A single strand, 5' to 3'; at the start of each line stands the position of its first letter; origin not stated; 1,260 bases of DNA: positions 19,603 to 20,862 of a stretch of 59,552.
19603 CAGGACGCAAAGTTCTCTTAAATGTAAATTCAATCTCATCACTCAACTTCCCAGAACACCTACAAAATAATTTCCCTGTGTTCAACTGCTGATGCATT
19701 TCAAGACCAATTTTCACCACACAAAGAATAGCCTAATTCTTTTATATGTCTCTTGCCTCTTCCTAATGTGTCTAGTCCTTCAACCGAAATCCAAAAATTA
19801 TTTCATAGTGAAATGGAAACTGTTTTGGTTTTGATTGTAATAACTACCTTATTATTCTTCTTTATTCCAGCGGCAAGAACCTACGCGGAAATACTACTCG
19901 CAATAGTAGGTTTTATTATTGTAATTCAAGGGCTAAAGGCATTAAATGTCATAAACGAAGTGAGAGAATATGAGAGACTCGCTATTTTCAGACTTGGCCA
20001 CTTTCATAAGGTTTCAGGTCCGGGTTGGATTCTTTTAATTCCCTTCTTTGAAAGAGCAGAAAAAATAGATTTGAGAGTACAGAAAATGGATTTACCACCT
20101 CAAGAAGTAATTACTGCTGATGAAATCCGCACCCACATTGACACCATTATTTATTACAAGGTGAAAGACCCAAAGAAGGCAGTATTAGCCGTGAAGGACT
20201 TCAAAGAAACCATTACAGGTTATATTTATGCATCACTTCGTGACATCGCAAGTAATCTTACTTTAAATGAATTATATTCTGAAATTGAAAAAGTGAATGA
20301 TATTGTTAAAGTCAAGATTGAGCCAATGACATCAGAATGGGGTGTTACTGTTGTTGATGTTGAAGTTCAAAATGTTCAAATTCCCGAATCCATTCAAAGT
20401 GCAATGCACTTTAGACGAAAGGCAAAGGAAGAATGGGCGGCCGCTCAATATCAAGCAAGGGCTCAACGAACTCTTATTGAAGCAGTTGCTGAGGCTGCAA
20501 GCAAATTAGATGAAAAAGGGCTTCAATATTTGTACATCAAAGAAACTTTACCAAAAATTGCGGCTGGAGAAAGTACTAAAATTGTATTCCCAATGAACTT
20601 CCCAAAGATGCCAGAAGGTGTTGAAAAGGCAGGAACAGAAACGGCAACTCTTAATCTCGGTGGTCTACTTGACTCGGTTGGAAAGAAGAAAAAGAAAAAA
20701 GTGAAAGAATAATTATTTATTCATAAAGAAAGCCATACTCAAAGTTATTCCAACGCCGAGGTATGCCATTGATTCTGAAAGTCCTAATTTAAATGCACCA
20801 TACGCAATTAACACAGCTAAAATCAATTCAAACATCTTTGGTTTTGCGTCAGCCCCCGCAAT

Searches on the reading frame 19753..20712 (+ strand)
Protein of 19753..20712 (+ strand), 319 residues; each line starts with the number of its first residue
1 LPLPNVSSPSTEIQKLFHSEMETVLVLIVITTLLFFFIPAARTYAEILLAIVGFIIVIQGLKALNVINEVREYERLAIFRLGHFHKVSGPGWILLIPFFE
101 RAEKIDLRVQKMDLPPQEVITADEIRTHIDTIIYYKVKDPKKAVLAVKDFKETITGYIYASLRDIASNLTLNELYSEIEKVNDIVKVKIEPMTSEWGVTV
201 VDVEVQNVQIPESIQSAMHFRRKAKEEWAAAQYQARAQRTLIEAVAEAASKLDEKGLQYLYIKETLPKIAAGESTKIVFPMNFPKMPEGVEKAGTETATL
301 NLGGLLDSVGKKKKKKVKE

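Call 51: search_protein_families(library=pfam, proteins=[window:19753-20712:+], max_evalue=0.001)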
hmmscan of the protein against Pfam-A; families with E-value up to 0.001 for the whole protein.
window:19753-20712:+ (319 aa): 2 families
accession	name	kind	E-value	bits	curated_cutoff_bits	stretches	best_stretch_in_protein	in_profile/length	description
PF01145.31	Band_7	-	5.1e-39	134.6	23.6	1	69-238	2-175/176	SPFH domain / Band 7 family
PF13421.11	Band_7_1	-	8.3e-05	22.7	24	1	148-220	131-205/211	SPFH domain-Band 7 family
